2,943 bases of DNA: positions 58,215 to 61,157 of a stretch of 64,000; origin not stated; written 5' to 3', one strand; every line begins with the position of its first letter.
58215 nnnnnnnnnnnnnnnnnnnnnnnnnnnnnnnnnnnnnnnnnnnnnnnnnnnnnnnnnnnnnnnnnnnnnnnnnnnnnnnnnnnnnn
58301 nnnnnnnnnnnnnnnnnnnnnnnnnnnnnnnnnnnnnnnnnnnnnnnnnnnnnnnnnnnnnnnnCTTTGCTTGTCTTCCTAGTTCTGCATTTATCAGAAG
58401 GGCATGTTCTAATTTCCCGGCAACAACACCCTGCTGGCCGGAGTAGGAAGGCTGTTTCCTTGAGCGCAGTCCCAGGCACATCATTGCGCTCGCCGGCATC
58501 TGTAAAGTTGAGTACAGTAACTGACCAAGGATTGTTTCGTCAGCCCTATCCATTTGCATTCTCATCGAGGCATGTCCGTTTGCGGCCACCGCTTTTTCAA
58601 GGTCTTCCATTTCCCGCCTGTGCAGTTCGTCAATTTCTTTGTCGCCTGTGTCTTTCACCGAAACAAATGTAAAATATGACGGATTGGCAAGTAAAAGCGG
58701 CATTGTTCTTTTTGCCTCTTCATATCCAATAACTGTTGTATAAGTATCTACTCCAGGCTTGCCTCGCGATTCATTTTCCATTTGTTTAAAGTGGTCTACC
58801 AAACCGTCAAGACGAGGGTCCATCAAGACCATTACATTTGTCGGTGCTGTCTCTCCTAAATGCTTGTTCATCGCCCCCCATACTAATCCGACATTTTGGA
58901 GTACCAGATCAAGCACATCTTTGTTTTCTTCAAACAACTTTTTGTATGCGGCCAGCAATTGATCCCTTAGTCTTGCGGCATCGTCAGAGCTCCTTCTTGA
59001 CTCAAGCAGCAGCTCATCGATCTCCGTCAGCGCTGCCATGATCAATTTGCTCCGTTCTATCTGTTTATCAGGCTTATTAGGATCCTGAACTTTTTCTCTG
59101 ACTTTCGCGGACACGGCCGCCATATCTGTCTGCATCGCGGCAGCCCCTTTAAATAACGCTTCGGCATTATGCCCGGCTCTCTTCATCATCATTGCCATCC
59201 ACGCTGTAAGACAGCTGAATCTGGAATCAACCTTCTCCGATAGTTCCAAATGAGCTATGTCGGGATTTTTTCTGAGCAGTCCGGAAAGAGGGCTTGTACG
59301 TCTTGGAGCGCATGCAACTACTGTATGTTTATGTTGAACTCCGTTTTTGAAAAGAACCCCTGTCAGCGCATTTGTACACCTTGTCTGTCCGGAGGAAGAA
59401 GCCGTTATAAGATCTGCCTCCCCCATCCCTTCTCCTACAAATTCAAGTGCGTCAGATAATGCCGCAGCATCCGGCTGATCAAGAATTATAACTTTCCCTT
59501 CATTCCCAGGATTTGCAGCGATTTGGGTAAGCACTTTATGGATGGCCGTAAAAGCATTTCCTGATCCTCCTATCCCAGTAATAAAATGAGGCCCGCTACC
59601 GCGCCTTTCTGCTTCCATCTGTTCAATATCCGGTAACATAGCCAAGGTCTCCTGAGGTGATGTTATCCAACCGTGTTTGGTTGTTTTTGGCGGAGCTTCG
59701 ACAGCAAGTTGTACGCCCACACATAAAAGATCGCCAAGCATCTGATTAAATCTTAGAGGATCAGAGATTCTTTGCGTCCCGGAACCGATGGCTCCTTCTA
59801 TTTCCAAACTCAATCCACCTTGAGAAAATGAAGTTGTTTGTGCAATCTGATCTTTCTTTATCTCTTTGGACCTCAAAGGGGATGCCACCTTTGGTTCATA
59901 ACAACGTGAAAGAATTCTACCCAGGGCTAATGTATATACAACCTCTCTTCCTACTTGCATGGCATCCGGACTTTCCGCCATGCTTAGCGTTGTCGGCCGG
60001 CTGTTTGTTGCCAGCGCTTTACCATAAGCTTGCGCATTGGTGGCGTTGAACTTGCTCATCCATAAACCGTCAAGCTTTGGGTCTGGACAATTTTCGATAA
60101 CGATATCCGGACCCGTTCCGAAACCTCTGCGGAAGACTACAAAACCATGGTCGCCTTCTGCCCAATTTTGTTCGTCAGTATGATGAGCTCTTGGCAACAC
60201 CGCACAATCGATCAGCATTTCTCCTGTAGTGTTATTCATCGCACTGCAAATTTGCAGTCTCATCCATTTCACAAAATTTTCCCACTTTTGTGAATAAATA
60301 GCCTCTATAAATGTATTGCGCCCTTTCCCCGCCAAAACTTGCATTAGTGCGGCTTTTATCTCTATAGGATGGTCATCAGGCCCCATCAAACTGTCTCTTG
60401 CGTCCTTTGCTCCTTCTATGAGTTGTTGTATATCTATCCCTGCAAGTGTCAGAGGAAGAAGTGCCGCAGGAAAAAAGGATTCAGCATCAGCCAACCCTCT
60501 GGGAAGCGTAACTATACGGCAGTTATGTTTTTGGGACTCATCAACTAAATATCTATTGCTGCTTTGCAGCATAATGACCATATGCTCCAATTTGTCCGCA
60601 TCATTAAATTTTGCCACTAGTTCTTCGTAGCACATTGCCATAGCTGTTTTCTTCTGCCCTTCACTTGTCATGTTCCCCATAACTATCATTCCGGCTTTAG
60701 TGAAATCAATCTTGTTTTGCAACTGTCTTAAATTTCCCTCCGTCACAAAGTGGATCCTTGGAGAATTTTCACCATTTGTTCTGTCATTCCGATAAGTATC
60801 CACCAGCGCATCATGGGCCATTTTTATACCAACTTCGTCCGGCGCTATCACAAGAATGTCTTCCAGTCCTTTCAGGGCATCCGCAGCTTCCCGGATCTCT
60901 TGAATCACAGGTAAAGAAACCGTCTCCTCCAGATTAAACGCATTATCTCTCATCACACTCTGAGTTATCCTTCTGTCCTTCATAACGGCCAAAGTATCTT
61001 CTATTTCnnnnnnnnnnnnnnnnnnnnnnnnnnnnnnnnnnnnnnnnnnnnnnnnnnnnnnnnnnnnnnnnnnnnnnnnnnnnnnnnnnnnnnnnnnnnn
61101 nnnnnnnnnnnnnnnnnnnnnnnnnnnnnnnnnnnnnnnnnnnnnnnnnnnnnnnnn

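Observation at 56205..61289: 1,694-aa protein made of tandem PGI-like modules plus an FBPase-like module, two of them with degenerate active-site motifs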

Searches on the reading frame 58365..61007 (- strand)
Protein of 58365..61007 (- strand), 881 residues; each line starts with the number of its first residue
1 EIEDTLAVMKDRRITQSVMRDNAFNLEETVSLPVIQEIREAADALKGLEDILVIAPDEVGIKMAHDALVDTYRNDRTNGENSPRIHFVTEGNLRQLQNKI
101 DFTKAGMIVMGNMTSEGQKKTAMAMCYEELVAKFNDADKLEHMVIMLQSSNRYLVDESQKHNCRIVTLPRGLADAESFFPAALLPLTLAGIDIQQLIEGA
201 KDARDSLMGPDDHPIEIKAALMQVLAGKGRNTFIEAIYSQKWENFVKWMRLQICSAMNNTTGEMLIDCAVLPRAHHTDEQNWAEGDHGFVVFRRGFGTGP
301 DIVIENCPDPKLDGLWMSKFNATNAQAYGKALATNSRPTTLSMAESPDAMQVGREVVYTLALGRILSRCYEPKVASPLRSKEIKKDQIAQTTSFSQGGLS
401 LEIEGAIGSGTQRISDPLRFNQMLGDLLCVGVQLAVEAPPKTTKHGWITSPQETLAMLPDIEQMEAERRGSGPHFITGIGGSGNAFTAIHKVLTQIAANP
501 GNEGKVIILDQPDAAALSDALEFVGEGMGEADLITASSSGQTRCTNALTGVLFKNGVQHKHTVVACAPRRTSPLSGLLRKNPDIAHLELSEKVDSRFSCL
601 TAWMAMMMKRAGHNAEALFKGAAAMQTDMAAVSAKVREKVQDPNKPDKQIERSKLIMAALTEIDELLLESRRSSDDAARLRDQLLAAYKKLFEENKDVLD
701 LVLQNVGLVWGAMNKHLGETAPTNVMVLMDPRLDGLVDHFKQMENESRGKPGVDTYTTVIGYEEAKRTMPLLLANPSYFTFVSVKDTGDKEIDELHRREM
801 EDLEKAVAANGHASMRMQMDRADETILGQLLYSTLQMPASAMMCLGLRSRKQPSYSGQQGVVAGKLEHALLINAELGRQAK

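Call 75: predict_structure(alignment_id=A7)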
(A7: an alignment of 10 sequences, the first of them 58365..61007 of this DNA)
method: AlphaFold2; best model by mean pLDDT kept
length: 881 residues; sequences in the alignment: 10
mean_pLDDT: 74.3   pTM: 0.79
mean pLDDT of the five models: 74.3, 72.4, 71.3, 62.6, 62.2
residues with pLDDT >= 90: 83; 70-90: 523; 50-70: 180; < 50: 95
segments of 3 or more residues with pLDDT < 50: 112-126, 135-140, 151-161, 372-389, 408-415, 498-502, 571-575, 720-722, 747-755, 852-857
pLDDT, mean of each block of 10 residues (from residue 1): 68 62 57 77 85 79 88 73 79 71 77 44 48 49 65 47 63 60 85 89 81 81 80 83 85 72 70 58 62 77 83 87 83 75 84 89 81 37 39 80 61 58 86 71 70 93 93 83 81 68 71 85 85 82 83 91 79 53 85 75 91 93 87 77 58 77 78 74 86 87 87 71 70 80 53 53 75 75 78 74 83 84 92 83 69 50 75 74 40
secondary structure, 60 per line:
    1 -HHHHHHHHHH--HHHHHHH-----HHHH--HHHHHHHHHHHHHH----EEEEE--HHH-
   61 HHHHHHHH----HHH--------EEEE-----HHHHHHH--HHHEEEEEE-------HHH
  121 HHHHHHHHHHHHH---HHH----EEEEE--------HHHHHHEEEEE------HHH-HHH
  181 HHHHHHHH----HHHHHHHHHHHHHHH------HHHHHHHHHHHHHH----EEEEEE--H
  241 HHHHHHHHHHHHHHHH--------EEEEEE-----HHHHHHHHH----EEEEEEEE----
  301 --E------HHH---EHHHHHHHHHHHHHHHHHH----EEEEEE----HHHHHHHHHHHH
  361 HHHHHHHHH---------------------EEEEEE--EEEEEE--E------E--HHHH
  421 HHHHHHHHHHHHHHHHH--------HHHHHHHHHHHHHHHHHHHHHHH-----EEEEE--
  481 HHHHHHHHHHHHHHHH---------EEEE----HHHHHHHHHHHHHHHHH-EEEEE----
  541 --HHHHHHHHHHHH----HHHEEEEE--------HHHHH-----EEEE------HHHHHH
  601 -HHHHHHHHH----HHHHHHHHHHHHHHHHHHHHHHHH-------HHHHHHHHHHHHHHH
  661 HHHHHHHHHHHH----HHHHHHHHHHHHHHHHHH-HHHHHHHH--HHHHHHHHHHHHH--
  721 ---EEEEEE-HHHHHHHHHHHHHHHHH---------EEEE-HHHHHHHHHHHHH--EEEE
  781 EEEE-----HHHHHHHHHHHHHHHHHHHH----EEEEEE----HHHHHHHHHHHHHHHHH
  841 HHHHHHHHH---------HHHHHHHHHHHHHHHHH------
elements in order (helices of 4 or more, strands of 3 or more residues): H2-11 H14-20 H26-29 H32-45 E50-54 H61-68 E84-87 H93-99 E105-110 H118-133 E144-148 H157-162 E163-167 H178-188 H193-207 H214-227 E232-237 H240-256 E265-270 H276-284 E289-296 H317-334 E339-344 H349-369 E391-396 E399-404 H417-437 H446-468 E474-478 H481-496 E506-509 H514-530 E532-536 H543-554 E562-566 H575-579 E585-588 H595-600 H602-610 H615-638 H646-672 H677-694 H696-703 H706-718 E724-729 H731-747 E757-760 H762-774 E777-784 H790-809 E814-819 H824-849 H859-875

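Call 80: fold_search(model_id=the predicted structure, library=pdb)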
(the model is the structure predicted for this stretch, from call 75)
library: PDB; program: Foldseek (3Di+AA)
matches with E <= 10: 1004; with E <= 0.001: 144
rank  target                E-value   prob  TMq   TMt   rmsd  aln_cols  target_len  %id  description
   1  2q8n_B                1.2e-14  1.00  0.37  0.70   4.2       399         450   18  Crystal structure of Glucose-6-phosphate isomerase (EC 5.3.1.9) (TM1385) from Thermotoga maritima at 1.82 A resolution (released 2007-06-19)
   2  3ifs_A                1.5e-14  1.00  0.37  0.69   3.8       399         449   15  2.0 Angstrom Resolution Crystal Structure of Glucose-6-phosphate Isomerase (pgi) from Bacillus anthracis. (released 2009-08-11)
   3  2q8n_A                2.1e-14  1.00  0.37  0.70   3.6       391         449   18  Crystal structure of Glucose-6-phosphate isomerase (EC 5.3.1.9) (TM1385) from Thermotoga maritima at 1.82 A resolution (released 2007-06-19)
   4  3ifs_E                4.4e-14  1.00  0.38  0.71   3.5       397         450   15  2.0 Angstrom Resolution Crystal Structure of Glucose-6-phosphate Isomerase (pgi) from Bacillus anthracis. (released 2009-08-11)
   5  3ifs_B                5.5e-14  1.00  0.38  0.71   4.1       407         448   15  2.0 Angstrom Resolution Crystal Structure of Glucose-6-phosphate Isomerase (pgi) from Bacillus anthracis. (released 2009-08-11)
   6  3ff1_A                2.0e-13  1.00  0.35  0.67   4.0       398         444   17  Structure of Glucose 6-phosphate Isomerase from Staphylococcus aureus (released 2009-02-03)
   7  1zzg_A                2.9e-13  1.00  0.36  0.72   4.1       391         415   17  Crystal structure of hypothetical protein TT0462 from Thermus thermophilus HB8 (released 2006-06-14)
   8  2pgi                  1.2e-12  1.00  0.38  0.72   3.8       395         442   14  THE CRYSTAL STRUCTURE OF PHOSPHOGLUCOSE ISOMERASE-AN ENZYME WITH AUTOCRINE MOTILITY FACTOR ACTIVITY IN TUMOR CELLS (released 1999-06-15)
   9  1c7r                  4.0e-12  1.00  0.37  0.72   3.9       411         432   14  THE CRYSTAL STRUCTURE OF PHOSPHOGLUCOSE ISOMERASE/AUTOCRINE MOTILITY FACTOR/NEUROLEUKIN COMPLEXED WITH ITS CARBOHYDRATE  (released 2000-09-13)
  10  7ntg                  4.6e-12  1.00  0.36  0.74   3.8       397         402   15  Bdellovibrio bacteriovorus PGI in complex with fructose-6-phosphate (released 2021-08-18)
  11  7o0a_B                7.5e-12  1.00  0.35  0.72   4.3       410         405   14  Bdellovibrio bacteriovorus PGI in P1211 spacegroup (released 2021-08-18)
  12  7nss                  8.6e-12  1.00  0.36  0.75   3.8       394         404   13  Bdellovibrio bacteriovorus PGI in P3121 spacegroup (released 2021-08-18)
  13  7e76_A                1.8e-11  1.00  0.37  0.60   6.5       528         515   15  The structure of chloroplastic TaPGI (released 2021-07-28)
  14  3m5p                  8.6e-11  1.00  0.35  0.53   8.0       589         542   14  Glucose-6-phosphate isomerase from Francisella tularensis complexed with fructose-6-phosphate. (released 2010-03-23)
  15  3q88                  1.3e-10  1.00  0.35  0.53   7.9       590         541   15  Glucose-6-phosphate isomerase from Francisella tularensis complexed with ribose 1,5-bisphosphate. (released 2011-01-19)
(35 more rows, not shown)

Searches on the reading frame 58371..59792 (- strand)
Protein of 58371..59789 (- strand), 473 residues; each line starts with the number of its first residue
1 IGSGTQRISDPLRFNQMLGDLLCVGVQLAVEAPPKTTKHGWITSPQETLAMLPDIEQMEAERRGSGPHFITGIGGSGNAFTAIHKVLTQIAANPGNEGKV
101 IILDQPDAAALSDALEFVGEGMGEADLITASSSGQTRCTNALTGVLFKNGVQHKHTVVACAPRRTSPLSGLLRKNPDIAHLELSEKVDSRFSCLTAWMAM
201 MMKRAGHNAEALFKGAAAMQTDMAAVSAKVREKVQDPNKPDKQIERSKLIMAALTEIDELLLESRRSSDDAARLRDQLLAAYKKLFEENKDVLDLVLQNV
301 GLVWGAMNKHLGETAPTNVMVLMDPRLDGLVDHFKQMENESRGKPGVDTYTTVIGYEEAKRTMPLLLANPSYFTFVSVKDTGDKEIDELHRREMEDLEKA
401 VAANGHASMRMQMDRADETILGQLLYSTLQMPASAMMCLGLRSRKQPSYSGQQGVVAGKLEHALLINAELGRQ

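Call 17: search_solved_structures(query=window:58371-59789:-, max_evalue=10, show_alignments=3)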
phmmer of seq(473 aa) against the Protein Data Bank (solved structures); distinct sequences matched with E-value up to 10: 10.
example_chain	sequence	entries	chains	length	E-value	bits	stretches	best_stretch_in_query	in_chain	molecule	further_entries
3ff1_A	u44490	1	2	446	0.031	16.6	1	60-225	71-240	Glucose-6-phosphate isomerase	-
8z4t_A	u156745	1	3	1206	1.1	11.5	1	202-275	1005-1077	Spike glycoprotein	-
7x27_G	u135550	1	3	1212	1.1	11.5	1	202-275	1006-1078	Spike glycoprotein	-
8ifn_B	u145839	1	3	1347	1.2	11.3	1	202-274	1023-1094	Spike glycoprotein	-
7x25_G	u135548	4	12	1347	1.2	11.3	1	202-274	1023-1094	Spike glycoprotein | MERS-CoV Spike glycoprotein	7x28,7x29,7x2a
6nb3_A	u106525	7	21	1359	1.2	11.3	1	202-274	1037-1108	Spike glycoprotein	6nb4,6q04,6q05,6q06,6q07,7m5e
9dkk_B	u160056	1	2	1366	1.3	11.3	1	202-274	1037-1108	Spike protein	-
7ymt_A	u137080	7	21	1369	1.3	11.3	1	202-274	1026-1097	Spike glycoprotein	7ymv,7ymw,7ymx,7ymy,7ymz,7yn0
5w9h_A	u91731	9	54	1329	1.4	11.1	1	203-274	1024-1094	MERS S | Spike glycoprotein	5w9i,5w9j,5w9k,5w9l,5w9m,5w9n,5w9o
6dm9_A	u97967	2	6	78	1.9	10.8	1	242-292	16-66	DHD15_extended_A | DHD15_closed_A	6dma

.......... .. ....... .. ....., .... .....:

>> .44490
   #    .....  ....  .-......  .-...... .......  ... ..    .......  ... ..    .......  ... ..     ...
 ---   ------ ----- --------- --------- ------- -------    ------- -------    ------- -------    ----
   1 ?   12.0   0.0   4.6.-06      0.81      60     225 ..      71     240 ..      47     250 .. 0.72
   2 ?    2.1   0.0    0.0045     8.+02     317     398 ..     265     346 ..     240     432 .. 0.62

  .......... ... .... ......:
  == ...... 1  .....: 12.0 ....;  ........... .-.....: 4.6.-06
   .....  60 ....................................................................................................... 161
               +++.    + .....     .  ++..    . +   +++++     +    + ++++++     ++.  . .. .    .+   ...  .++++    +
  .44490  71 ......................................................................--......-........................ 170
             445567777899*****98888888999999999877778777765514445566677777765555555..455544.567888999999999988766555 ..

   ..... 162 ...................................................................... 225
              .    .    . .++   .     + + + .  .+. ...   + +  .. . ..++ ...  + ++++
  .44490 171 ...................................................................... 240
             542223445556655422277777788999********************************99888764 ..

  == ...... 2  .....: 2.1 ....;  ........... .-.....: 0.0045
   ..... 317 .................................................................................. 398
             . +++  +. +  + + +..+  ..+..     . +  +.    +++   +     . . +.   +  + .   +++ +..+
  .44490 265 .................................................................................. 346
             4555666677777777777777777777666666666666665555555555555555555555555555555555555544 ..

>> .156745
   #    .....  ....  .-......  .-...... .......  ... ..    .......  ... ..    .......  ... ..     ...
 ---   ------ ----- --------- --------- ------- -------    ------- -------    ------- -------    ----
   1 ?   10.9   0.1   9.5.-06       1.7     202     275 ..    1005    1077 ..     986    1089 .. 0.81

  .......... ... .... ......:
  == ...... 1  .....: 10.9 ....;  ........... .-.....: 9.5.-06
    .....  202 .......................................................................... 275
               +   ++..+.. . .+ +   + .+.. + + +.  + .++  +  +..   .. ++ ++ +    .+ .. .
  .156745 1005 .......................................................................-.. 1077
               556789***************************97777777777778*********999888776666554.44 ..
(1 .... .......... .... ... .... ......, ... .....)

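Call 51: search_solved_structures(query=A5, max_evalue=0.001, show_alignments=2)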
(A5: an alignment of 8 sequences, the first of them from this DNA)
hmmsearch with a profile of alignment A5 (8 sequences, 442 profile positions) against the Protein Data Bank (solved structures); distinct sequences matched with E-value up to 0.001: 36.
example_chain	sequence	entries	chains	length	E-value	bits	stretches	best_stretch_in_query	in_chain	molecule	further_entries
2q8n_A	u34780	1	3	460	1.7e-51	178.8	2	51-218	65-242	Glucose-6-phosphate isomerase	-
3ifs_A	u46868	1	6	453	3.4e-43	151.3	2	32-219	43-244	Glucose-6-phosphate isomerase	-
3ff1_A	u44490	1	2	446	7.3e-43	150.3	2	38-220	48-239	Glucose-6-phosphate isomerase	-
1b0z_A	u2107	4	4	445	4e-39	137.9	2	49-215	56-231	PROTEIN (PHOSPHOGLUCOSE ISOMERASE) | PHOSPHOGLUCOSE ISOMERASE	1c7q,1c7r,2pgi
1zzg_A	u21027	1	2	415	1.9e-38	135.8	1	38-221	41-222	glucose-6-phosphate isomerase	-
7nss_A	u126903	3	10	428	2.9e-34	121.9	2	63-236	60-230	Glucose-6-phosphate isomerase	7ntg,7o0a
7e76_A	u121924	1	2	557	5.4e-26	94.7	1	59-222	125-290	Glucose-6-phosphate isomerase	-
6otu_A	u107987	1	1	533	1.4e-23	86.8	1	63-215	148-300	Glucose-6-phosphate isomerase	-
3pr3_A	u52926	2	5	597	4.7e-16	61.9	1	52-218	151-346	Glucose-6-phosphate isomerase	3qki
9fzt_A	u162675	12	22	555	1.6e-15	60.2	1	62-217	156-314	Glucose-6-phosphate isomerase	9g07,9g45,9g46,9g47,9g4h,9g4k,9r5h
3ljk_A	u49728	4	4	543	4.6e-15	58.7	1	64-217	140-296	Glucose-6-phosphate isomerase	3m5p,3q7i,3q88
7oyl_A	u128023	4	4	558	1.3e-14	57.1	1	63-218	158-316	Glucose-6-phosphate isomerase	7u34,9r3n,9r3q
3ujh_A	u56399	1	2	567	1.5e-14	57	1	66-216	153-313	Glucose-6-phosphate isomerase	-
6bzb_A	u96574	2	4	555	1.9e-14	56.6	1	63-218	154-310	Glucose-6-phosphate isomerase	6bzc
7e77_A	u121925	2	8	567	6.4e-14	54.9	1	65-222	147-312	Glucose-6-phosphate isomerase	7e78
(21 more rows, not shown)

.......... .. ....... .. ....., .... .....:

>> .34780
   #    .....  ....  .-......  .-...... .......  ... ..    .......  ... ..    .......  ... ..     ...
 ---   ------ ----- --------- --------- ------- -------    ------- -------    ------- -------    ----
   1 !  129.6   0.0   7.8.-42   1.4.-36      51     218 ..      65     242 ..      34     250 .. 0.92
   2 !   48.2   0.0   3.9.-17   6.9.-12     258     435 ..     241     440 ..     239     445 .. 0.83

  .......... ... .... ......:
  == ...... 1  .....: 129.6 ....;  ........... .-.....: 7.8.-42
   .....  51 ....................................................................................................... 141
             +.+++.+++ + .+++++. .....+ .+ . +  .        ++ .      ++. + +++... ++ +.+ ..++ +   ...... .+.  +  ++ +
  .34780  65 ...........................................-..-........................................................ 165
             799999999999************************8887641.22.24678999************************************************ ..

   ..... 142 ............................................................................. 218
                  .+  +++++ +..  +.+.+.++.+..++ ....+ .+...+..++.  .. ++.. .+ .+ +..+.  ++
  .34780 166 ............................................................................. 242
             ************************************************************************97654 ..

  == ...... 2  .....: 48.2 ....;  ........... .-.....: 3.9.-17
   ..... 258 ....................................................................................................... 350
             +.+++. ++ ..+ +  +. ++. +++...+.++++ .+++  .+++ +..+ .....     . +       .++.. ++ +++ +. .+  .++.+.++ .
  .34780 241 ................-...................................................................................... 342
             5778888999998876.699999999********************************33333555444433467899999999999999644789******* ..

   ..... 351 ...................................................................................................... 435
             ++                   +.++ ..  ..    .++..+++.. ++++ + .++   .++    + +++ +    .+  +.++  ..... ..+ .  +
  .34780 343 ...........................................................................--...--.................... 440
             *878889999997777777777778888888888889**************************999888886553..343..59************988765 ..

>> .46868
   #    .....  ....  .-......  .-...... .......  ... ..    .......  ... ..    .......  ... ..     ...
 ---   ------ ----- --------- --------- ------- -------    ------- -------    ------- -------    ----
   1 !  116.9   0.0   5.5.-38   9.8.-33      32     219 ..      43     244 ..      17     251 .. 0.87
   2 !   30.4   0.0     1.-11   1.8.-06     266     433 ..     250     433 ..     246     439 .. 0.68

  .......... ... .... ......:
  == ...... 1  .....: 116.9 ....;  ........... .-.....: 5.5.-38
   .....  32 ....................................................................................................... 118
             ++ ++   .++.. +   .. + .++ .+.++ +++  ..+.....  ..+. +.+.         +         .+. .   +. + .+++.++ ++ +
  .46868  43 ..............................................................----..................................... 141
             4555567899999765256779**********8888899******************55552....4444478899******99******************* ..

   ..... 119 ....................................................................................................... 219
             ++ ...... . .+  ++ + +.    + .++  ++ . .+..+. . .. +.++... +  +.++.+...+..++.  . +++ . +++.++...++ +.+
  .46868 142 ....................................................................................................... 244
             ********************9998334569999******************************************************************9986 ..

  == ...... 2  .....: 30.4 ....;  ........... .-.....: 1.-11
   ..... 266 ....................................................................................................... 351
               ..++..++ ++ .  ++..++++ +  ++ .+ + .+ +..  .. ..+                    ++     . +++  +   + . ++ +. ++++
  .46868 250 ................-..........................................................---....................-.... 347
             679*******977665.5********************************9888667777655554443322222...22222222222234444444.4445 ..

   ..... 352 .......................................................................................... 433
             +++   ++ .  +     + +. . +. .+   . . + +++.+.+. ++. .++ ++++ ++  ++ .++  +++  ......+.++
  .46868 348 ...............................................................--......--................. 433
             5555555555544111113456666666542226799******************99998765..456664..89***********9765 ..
